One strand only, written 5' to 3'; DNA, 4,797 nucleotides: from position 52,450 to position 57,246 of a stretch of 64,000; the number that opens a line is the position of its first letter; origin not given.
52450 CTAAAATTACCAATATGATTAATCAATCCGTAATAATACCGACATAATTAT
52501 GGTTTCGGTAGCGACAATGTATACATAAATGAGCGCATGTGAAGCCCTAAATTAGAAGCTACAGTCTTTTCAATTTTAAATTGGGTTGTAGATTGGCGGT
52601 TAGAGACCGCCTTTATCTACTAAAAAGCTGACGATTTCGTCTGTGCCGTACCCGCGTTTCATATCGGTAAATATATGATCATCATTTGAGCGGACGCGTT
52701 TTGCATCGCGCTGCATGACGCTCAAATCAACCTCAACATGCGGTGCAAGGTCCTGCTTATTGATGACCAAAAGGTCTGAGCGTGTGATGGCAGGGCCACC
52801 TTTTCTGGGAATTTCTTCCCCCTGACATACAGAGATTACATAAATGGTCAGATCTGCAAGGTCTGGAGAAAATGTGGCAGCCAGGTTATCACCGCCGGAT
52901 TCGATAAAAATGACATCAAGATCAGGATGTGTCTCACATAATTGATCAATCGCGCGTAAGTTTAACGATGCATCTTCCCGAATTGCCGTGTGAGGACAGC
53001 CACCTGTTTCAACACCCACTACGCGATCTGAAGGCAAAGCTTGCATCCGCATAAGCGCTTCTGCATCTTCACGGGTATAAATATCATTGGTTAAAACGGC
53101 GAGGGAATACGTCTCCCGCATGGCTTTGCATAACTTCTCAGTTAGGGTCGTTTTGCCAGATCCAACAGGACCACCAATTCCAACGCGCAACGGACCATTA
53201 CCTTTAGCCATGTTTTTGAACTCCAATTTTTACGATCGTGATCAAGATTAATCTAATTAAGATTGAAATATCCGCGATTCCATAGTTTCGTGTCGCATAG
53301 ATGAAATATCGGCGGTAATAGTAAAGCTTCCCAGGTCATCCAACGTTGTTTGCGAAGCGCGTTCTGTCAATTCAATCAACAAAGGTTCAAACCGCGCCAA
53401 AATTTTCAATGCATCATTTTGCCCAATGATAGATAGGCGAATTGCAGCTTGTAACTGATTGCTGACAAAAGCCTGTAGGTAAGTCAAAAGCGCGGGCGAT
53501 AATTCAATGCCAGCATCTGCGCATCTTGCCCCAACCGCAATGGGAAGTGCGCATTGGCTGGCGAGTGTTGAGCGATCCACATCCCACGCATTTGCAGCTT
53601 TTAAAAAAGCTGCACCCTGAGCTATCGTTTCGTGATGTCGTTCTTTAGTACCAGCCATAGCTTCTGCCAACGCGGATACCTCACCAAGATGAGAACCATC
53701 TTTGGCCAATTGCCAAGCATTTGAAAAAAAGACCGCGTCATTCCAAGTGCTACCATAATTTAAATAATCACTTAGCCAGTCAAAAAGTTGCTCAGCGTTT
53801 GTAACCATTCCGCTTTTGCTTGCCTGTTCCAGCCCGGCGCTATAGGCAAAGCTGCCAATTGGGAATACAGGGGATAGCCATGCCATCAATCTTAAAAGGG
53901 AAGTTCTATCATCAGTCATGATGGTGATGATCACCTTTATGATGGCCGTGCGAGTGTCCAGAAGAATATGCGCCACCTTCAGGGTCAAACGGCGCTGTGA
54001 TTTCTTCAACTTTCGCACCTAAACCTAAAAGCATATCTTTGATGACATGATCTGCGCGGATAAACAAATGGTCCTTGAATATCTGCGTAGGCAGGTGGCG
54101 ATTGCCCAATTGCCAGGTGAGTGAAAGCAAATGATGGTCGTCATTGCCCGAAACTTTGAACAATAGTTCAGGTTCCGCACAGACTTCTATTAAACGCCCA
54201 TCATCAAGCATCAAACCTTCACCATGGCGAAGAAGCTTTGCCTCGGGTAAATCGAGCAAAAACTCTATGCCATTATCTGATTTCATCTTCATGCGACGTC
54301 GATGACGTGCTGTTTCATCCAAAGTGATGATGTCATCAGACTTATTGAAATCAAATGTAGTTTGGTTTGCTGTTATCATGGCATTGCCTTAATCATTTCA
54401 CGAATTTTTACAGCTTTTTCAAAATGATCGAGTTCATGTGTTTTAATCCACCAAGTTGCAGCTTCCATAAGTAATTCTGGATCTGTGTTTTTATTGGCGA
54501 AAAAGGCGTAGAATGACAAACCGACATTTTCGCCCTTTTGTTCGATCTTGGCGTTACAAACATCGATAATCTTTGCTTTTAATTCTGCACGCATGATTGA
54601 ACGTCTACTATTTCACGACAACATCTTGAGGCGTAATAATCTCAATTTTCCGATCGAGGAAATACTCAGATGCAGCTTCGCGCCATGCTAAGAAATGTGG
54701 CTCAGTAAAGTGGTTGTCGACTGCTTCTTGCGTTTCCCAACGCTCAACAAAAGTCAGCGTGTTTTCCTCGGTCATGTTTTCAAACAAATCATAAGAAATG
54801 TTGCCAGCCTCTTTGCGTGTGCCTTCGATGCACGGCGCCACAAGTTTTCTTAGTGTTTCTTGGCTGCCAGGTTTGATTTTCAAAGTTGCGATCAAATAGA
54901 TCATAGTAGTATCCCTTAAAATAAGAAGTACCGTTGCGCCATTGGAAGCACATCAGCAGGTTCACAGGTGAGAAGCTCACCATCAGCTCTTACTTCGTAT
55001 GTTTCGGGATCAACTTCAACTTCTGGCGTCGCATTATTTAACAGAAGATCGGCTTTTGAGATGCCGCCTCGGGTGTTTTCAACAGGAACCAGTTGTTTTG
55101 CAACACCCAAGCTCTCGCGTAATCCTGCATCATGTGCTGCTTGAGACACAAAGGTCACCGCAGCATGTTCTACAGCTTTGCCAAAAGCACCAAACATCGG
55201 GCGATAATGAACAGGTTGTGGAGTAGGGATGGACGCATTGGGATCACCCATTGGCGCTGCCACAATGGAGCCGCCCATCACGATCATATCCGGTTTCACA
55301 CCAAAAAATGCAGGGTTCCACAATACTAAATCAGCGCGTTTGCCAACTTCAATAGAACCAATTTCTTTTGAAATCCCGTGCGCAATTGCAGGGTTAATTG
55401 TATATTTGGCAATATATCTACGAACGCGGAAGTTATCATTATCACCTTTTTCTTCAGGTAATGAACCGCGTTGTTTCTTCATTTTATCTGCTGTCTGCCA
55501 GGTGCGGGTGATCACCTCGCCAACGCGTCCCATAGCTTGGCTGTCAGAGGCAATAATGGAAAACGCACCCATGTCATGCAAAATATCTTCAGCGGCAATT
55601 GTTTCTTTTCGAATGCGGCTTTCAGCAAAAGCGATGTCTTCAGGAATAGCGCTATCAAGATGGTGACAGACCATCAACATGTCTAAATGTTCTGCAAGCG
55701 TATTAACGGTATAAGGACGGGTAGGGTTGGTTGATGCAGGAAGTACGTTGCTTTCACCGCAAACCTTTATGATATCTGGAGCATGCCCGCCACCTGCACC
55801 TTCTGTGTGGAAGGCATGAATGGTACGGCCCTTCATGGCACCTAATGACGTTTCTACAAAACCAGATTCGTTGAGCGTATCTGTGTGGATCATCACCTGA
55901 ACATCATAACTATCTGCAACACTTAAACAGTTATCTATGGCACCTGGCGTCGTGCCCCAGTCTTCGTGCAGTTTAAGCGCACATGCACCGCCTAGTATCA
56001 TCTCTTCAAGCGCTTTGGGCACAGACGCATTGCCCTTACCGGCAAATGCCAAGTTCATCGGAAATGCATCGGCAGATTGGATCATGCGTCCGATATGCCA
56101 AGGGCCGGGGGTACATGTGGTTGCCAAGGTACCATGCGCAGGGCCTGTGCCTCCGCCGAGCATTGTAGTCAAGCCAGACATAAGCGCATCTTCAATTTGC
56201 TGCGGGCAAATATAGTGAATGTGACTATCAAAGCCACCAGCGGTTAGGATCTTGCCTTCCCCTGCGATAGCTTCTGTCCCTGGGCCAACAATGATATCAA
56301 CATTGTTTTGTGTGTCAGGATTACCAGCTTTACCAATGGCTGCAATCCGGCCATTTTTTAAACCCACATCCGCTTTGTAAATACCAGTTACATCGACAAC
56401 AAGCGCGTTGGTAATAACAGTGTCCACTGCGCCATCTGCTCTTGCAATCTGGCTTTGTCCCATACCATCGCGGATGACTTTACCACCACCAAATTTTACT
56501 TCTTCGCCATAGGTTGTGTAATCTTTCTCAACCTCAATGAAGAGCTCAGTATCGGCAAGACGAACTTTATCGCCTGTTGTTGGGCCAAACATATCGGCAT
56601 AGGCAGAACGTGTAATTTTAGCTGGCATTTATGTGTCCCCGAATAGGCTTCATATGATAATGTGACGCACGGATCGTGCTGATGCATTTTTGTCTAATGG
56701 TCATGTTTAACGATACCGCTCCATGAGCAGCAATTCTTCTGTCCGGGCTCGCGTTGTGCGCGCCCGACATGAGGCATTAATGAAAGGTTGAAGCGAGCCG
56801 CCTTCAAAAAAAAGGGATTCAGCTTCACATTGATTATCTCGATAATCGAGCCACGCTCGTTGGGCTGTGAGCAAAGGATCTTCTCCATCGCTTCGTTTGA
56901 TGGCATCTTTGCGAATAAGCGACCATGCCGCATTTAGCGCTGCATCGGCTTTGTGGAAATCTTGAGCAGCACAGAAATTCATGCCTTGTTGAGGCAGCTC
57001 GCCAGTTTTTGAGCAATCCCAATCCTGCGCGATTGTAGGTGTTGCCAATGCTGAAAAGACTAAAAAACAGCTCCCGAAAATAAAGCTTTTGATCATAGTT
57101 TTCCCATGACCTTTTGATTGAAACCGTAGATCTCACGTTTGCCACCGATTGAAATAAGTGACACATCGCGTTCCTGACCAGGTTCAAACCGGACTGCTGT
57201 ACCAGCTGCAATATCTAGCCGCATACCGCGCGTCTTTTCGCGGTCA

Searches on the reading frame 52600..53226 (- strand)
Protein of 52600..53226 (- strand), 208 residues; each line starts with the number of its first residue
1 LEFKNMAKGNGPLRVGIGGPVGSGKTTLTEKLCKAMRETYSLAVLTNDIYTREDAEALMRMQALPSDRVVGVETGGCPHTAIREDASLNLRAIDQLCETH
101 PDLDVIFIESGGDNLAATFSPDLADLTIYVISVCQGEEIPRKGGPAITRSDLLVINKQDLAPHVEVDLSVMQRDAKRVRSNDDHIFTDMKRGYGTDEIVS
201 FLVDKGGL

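Call 24: search_protein_families(library=pfam, proteins=[window:52600-53226:-], max_evalue=0.00001)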
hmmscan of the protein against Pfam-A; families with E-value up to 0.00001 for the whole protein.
window:52600-53226:- (208 aa): 2 families
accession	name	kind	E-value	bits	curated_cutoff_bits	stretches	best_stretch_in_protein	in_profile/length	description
PF02492.25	cobW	-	1.8e-38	132.4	20.7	1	15-183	3-177/180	CobW/HypB/UreG, nucleotide-binding domain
PF03308.22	MeaB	-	5.8e-07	29.2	23.1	1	12-167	33-194/273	Methylmalonyl Co-A mutase-associated GTPase MeaB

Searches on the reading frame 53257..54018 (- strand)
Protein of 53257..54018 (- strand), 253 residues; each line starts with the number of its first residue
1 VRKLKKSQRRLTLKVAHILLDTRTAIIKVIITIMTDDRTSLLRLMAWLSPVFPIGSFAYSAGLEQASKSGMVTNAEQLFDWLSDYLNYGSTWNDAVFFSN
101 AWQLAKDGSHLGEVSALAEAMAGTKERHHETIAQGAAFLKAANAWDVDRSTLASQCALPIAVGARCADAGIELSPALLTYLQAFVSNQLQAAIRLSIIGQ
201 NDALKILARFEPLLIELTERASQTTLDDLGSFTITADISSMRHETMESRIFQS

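Call 25: search_protein_families(library=pfam, proteins=[window:53257-54018:-], max_evalue=0.00001)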
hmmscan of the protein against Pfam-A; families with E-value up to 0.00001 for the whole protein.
window:53257-54018:- (253 aa): 1 family
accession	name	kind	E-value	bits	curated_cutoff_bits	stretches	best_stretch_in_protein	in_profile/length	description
PF01730.21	UreF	-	2.7e-32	112.6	23.3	1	72-210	1-150/151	UreF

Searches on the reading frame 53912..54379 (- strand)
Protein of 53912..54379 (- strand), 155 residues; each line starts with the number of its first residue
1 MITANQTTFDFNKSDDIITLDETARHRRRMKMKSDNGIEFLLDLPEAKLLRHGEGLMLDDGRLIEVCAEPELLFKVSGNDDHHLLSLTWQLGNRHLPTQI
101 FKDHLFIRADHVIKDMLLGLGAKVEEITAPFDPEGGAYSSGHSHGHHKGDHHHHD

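Call 25: search_protein_families(library=pfam, proteins=[window:53912-54379:-], max_evalue=0.00001)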
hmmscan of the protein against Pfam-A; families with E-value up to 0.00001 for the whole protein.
window:53912-54379:- (155 aa): 2 families
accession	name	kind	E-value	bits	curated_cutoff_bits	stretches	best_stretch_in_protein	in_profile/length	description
PF05194.17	UreE_C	-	1.6e-28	99.2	23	1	73-154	3-87/87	UreE urease accessory protein, C-terminal domain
PF02814.20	UreE_N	-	1.4e-13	50.6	26.9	1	13-64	11-62/62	UreE urease accessory protein, N-terminal domain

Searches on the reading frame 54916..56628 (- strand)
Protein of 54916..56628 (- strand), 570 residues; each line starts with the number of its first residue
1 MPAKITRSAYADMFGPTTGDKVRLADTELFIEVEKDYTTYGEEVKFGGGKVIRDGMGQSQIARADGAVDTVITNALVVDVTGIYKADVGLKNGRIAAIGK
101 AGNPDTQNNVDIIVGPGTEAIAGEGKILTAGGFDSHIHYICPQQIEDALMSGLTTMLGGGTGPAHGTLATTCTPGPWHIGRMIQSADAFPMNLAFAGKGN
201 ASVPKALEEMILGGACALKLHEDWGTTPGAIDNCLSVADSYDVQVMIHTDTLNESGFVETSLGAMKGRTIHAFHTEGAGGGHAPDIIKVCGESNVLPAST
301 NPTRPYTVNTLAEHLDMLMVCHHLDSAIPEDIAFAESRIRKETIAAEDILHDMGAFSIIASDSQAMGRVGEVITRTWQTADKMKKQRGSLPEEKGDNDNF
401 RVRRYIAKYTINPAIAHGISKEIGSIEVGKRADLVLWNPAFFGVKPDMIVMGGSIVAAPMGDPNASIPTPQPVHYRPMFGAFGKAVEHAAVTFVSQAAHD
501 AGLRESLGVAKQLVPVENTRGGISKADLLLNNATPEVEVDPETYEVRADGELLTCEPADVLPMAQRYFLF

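Call 25: search_protein_families(library=pfam, proteins=[window:54916-56628:-], max_evalue=0.00001)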
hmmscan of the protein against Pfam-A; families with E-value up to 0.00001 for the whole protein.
window:54916-56628:- (570 aa): 3 families
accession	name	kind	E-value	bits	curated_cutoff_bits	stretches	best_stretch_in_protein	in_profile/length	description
PF01979.26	Amidohydro_1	-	5.9e-78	263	25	1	127-451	1-336/345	Amidohydrolase family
PF00449.26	Urease_alpha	-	4.2e-56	188.9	23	1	4-121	2-121/121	Urease alpha-subunit, N-terminal domain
PF07969.17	Amidohydro_3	-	9.8e-12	45.5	29.7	1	383-449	395-456/472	Amidohydrolase family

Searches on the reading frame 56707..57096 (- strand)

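Call 25: search_protein_families(library=pfam, proteins=[window:56707-57096:-], max_evalue=0.00001)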
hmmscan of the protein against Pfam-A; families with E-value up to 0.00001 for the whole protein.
window:56707-57096:- (129 aa): 1 family
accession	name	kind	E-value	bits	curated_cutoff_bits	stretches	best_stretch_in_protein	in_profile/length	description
PF07007.17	LprI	-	1.2e-22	80.7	22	1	32-122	7-106/106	Lysozyme inhibitor LprI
